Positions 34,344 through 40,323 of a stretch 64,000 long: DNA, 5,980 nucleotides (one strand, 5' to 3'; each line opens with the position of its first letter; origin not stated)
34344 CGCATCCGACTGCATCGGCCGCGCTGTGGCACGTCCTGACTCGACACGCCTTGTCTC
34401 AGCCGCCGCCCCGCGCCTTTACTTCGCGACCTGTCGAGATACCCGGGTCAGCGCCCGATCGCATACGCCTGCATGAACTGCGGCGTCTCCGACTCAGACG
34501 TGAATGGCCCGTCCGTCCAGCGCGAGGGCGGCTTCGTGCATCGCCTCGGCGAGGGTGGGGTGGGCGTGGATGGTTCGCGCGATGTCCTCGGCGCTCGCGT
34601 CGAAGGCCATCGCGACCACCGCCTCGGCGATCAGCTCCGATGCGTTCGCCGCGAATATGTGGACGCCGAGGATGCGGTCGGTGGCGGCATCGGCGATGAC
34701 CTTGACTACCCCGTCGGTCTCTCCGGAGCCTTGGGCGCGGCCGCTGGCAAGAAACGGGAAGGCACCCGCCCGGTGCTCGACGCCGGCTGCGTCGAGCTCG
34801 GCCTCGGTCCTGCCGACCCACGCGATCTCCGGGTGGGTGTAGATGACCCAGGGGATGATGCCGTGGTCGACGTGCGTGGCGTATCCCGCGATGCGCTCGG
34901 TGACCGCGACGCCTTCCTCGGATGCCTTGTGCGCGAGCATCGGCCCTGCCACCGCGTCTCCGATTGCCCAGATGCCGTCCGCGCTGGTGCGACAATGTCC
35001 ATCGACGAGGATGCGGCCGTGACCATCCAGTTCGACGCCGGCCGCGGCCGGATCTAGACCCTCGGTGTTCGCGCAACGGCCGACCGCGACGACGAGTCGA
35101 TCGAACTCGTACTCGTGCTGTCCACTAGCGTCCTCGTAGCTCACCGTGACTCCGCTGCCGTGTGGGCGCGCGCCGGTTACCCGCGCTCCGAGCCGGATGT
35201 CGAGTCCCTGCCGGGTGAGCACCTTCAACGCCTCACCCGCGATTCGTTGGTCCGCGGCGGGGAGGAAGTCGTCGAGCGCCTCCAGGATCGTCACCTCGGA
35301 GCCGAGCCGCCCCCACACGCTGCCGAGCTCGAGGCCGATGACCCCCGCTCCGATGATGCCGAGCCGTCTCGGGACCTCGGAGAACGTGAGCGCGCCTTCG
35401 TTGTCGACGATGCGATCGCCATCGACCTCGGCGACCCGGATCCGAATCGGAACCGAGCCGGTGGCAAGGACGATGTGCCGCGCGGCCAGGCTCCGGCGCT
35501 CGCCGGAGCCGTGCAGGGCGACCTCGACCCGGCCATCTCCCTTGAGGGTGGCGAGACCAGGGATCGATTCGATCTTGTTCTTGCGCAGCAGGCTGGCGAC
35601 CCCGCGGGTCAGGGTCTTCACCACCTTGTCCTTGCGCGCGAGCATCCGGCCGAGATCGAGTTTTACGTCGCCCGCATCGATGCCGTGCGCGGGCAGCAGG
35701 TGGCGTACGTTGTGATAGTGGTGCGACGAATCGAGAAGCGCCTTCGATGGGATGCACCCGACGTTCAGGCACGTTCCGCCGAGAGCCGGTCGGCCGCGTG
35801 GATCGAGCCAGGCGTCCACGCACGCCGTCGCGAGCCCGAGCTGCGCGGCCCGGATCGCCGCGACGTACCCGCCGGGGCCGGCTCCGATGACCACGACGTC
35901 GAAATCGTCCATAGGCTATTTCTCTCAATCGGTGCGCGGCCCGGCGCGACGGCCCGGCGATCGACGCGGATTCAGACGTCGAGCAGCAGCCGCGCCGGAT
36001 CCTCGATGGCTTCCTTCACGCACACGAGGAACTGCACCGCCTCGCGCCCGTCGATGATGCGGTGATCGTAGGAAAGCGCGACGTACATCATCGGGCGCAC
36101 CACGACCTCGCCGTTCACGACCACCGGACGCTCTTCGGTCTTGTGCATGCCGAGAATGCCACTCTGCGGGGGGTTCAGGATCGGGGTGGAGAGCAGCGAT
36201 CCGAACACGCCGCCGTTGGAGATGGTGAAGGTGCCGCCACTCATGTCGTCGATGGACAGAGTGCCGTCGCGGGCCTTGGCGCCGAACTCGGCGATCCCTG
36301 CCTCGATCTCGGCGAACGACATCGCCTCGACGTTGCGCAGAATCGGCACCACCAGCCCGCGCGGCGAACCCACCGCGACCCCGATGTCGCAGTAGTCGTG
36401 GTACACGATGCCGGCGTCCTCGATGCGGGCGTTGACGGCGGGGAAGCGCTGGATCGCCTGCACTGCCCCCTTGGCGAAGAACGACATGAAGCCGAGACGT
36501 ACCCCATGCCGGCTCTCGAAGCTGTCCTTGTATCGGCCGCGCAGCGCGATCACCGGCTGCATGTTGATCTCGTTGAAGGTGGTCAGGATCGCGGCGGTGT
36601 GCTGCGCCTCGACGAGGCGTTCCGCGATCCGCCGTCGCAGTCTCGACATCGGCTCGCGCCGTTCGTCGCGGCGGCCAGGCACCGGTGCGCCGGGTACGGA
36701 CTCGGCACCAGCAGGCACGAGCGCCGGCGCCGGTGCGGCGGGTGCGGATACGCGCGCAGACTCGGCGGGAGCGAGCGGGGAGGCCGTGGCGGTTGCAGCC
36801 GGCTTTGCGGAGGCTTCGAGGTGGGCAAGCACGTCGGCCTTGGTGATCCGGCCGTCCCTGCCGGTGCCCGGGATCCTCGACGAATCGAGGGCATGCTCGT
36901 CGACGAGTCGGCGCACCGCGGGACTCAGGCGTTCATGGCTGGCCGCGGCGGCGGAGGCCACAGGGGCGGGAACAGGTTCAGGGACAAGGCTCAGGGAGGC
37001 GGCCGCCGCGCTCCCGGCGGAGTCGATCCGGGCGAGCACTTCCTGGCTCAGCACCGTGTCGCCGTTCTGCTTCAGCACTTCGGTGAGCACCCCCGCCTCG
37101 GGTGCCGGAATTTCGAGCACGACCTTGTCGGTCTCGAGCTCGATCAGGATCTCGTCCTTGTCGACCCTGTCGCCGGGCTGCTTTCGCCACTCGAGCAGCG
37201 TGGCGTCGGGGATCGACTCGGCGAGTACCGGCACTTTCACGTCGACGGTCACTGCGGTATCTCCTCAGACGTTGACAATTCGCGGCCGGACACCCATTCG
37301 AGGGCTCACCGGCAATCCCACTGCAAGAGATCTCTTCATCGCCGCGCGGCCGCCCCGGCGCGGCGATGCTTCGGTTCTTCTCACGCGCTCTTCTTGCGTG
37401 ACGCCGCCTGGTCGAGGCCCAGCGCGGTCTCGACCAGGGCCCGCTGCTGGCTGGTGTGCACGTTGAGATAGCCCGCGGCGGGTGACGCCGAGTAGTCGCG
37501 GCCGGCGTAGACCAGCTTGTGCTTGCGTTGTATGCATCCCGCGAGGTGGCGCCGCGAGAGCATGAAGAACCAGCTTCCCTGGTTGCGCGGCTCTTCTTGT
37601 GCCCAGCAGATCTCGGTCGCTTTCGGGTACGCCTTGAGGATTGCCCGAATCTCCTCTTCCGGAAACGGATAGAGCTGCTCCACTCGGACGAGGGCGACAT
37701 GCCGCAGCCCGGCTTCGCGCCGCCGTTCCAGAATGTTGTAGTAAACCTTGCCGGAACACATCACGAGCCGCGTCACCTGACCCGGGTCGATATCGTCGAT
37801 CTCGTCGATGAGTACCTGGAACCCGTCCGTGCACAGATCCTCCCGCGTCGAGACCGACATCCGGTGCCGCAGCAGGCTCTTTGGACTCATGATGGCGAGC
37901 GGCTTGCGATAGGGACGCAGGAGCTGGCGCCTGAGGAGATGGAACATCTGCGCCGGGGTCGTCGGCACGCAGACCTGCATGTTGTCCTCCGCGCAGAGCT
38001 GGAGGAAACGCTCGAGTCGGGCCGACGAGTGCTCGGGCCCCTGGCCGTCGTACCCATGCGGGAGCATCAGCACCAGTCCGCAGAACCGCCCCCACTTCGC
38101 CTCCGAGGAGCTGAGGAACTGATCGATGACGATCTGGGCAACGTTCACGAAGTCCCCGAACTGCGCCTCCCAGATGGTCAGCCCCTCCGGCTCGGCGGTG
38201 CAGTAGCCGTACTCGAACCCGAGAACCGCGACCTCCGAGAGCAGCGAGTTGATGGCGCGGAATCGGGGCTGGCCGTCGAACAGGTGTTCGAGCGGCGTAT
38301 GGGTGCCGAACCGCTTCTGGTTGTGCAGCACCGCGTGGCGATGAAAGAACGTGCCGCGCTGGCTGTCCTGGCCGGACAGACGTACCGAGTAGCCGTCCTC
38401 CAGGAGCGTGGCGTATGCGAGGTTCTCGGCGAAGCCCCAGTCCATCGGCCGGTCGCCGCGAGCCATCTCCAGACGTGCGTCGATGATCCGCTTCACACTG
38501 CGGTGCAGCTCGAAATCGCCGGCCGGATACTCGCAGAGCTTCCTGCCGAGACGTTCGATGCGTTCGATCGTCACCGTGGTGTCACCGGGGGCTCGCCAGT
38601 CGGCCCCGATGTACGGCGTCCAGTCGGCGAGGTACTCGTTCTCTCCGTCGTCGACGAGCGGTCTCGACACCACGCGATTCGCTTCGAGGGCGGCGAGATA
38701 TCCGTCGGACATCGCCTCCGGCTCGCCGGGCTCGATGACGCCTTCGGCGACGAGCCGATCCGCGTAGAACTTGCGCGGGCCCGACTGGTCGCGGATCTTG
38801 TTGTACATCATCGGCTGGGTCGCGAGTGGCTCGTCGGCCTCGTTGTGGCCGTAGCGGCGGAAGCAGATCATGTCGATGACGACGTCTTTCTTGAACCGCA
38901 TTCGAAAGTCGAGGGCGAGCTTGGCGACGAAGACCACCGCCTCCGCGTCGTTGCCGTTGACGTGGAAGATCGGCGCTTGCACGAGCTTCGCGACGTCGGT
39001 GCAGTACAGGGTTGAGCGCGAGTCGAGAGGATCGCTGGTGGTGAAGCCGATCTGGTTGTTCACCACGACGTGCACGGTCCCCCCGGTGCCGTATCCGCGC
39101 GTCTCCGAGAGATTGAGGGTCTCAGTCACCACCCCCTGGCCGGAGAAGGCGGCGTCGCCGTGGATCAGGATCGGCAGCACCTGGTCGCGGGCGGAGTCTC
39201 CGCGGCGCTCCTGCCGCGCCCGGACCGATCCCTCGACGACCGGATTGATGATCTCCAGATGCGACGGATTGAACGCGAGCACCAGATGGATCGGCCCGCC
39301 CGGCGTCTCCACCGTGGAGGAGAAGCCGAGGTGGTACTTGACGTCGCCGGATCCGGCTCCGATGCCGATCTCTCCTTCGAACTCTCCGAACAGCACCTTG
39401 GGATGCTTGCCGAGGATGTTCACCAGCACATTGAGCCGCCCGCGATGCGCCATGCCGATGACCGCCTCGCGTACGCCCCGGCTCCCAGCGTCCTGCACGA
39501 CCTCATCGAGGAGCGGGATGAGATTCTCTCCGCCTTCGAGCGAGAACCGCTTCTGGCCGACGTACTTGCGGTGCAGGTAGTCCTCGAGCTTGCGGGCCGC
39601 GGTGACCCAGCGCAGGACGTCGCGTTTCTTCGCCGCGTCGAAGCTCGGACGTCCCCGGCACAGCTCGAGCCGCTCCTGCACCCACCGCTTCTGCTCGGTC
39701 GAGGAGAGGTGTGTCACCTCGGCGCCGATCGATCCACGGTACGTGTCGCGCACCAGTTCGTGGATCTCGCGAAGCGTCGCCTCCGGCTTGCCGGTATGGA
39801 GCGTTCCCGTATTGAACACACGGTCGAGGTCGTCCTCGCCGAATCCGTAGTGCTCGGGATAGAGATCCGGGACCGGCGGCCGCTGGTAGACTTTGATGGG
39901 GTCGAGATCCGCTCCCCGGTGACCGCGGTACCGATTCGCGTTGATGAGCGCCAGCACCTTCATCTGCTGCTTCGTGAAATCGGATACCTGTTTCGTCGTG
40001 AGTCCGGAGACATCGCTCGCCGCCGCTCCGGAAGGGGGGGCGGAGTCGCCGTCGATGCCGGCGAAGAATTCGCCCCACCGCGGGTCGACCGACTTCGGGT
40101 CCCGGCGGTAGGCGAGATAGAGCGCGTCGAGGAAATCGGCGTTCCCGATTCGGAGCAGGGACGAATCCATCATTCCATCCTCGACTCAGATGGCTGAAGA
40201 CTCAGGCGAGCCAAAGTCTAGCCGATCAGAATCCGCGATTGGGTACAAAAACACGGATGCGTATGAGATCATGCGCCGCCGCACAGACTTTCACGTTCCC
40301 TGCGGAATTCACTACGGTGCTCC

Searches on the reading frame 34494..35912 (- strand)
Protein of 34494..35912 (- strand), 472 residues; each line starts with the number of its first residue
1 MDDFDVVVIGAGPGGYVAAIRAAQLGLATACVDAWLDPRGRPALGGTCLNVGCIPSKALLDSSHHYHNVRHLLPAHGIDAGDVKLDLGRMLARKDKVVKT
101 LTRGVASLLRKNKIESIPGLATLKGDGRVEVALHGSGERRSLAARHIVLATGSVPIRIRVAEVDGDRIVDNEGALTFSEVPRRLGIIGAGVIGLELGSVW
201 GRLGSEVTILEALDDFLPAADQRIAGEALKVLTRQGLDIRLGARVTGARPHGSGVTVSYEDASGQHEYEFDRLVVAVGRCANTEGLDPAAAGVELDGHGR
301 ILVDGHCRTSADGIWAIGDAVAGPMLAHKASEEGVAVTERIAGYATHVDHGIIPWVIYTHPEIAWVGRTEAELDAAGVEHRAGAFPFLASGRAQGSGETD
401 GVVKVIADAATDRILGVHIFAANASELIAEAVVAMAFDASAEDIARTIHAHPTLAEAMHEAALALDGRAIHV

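Call 87: search_protein_families(library=pfam, proteins=[window:34494-35912:-], max_evalue=0.00001)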
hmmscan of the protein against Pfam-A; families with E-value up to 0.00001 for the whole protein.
window:34494-35912:- (472 aa): 4 families
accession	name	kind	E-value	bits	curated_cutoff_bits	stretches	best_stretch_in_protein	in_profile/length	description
PF07992.20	Pyr_redox_2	-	3.8e-71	240.3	26.1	1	4-334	1-291/291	Pyridine nucleotide-disulphide oxidoreductase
PF02852.28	Pyr_redox_dim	-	1.7e-38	131.6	25.3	1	353-462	1-110/110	Pyridine nucleotide-disulphide oxidoreductase, dimerisation domain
PF00070.33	Pyr_redox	-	2.4e-17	63.7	22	1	183-257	1-77/82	Pyridine nucleotide-disulphide oxidoreductase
PF01134.28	GIDA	-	1e-06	28.5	22.1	1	5-74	1-61/391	Glucose inhibited division protein A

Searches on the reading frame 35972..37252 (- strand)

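Call 87: search_protein_families(library=pfam, proteins=[window:35972-37252:-], max_evalue=0.00001)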
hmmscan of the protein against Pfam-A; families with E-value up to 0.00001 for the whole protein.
window:35972-37252:- (426 aa): 3 families
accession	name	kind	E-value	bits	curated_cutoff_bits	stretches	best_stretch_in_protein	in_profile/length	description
PF00198.28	2-oxoacid_dh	-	4.3e-81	272.2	23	1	196-424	3-232/232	2-oxoacid dehydrogenases acyltransferase (catalytic domain)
PF00364.28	Biotin_lipoyl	-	4.5e-18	65.3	22.1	1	4-76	2-73/73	Biotin-requiring enzyme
PF02817.22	E3_binding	-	1.6e-12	47.8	23.7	1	109-142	3-36/36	e3 binding domain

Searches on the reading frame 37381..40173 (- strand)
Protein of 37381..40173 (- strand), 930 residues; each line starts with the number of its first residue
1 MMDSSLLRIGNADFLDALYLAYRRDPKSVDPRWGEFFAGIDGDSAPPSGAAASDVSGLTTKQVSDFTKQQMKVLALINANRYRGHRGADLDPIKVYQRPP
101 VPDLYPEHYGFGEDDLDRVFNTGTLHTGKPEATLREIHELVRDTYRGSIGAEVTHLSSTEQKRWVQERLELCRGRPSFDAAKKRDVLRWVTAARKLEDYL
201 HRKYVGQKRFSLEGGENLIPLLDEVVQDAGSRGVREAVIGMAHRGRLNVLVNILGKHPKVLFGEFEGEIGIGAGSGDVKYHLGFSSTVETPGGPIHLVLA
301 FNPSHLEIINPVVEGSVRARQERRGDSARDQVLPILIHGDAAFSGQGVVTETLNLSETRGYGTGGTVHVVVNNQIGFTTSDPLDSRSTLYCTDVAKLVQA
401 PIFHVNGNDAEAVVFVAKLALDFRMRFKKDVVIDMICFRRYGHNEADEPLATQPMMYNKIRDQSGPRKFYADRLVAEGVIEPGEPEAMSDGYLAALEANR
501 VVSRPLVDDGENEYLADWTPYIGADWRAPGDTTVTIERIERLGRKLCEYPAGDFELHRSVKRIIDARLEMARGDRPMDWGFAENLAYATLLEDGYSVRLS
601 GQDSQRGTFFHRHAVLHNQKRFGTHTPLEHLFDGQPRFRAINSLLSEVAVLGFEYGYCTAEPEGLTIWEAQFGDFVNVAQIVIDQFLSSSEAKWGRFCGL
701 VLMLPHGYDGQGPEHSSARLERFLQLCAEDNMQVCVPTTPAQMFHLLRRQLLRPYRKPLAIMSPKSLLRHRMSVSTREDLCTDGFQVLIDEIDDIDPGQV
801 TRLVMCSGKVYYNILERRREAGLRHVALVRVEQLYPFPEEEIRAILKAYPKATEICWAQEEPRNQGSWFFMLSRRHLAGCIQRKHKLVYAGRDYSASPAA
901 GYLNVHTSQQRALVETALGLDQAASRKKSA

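Call 87: search_protein_families(library=pfam, proteins=[window:37381-40173:-], max_evalue=0.00001)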
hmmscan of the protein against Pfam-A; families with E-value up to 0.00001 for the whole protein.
window:37381-40173:- (930 aa): 4 families
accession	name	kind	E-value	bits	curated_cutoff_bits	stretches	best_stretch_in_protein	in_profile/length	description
PF02779.29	Transket_pyr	-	1.4e-49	168.6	27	1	576-769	2-173/174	Transketolase, pyrimidine binding domain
PF00676.26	E1_dh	-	6.4e-48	163.7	22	1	192-495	5-283/300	Dehydrogenase E1 component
PF16870.10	OxoGdeHyase_C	-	1.6e-44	151.7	27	1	775-918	2-151/151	2-oxoglutarate dehydrogenase C-terminal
PF16078.10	2-oxogl_dehyd_N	-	3.9e-10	39.5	27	1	5-42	2-39/41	2-oxoglutarate dehydrogenase N-terminus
